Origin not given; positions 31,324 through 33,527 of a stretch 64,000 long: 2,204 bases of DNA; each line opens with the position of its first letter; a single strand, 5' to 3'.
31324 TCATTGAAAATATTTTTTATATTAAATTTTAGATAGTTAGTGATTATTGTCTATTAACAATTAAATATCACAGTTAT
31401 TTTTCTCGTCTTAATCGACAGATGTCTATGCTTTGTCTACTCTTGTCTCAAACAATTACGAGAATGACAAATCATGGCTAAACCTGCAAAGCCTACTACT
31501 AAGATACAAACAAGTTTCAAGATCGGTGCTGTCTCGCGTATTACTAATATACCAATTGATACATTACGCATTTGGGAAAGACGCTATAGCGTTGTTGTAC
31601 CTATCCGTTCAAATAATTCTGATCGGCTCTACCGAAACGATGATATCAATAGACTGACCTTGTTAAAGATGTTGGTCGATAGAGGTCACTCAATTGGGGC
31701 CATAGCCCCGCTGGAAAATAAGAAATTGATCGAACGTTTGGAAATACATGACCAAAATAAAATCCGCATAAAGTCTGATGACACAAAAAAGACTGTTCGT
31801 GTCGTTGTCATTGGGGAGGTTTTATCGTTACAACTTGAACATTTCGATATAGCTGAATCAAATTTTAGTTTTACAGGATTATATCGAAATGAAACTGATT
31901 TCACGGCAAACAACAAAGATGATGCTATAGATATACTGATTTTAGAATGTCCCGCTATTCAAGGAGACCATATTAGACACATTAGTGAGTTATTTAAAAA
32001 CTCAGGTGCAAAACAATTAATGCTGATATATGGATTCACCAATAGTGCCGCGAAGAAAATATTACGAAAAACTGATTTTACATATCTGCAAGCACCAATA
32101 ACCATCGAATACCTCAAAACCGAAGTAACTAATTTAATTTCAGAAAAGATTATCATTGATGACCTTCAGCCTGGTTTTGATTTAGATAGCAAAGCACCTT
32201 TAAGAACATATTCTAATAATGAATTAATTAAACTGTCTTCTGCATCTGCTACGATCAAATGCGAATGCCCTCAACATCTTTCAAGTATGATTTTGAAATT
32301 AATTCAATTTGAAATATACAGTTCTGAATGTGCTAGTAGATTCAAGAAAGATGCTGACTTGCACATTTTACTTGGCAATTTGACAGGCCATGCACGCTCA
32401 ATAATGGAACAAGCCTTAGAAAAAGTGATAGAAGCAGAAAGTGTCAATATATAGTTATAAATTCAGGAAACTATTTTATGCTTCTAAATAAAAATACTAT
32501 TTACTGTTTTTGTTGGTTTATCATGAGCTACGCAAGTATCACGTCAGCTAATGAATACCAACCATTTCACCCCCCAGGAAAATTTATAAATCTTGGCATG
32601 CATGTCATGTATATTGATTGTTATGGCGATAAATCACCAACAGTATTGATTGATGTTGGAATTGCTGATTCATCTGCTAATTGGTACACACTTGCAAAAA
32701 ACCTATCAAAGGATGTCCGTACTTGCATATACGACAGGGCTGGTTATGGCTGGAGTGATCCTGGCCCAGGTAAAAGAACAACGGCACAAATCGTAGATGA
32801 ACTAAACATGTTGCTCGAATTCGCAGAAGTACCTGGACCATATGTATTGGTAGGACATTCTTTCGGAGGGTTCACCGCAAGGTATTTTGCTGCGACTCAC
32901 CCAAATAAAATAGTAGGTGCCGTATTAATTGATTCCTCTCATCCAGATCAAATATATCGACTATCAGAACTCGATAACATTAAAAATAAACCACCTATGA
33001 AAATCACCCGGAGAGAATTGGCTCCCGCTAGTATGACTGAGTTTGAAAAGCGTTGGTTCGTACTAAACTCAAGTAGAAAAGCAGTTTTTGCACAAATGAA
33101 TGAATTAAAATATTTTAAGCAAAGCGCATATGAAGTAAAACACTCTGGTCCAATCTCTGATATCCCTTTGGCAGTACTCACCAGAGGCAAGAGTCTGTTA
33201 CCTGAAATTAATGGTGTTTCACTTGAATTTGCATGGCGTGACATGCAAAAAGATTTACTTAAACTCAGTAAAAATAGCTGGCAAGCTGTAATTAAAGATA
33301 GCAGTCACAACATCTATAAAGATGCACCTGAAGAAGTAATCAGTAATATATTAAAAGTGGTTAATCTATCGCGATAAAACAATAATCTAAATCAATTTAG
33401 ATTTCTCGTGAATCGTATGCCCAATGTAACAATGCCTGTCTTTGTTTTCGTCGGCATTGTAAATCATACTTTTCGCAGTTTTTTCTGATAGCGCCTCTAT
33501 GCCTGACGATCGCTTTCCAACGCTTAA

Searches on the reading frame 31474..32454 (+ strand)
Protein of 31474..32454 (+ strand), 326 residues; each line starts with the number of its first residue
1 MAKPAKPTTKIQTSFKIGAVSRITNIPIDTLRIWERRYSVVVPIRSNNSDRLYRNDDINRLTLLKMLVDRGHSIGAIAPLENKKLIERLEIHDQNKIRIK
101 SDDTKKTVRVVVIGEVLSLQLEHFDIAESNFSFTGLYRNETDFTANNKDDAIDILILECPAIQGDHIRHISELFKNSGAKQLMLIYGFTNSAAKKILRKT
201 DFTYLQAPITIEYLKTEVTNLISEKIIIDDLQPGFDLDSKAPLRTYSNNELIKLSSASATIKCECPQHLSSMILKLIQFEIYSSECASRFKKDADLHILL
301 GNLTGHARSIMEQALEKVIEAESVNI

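Call 112: search_protein_families(library=pfam, proteins=[window:31474-32454:+], max_evalue=0.0001)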
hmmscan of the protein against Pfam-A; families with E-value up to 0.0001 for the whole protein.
window:31474-32454:+ (326 aa): 2 families
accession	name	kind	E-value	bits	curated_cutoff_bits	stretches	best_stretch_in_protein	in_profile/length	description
PF13411.12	MerR_1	-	1.1e-15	57.9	21.6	1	15-80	1-65/69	MerR HTH family regulatory protein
PF00376.29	MerR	-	1.4e-06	28.5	28.2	1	16-53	1-38/38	MerR family regulatory protein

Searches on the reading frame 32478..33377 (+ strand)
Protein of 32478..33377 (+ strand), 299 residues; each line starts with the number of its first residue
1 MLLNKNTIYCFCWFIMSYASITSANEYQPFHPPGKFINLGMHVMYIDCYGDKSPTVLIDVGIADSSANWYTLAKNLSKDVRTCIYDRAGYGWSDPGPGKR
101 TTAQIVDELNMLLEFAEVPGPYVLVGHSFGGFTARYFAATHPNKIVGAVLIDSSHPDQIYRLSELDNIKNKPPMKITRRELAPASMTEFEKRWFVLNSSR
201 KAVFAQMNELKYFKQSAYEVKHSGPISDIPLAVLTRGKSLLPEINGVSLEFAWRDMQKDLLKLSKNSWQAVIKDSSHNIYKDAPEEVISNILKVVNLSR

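Call 112: search_protein_families(library=pfam, proteins=[window:32478-33377:+], max_evalue=0.0001)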
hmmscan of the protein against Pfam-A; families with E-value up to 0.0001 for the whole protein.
window:32478-33377:+ (299 aa): 4 families
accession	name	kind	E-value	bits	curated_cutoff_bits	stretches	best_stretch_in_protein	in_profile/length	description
PF00561.26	Abhydrolase_1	-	3.2e-19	70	25.8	1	54-158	1-107/245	alpha/beta hydrolase fold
PF12697.13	Abhydrolase_6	-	1.4e-13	52.5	26.3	1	61-287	6-214/217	Alpha/beta hydrolase family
PF12146.15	Hydrolase_4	-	6.9e-10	39.1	27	1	55-151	6-107/239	Serine aminopeptidase, S33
PF00975.26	Thioesterase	-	8.9e-06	26.5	26.4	1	65-138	12-84/226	Thioesterase domain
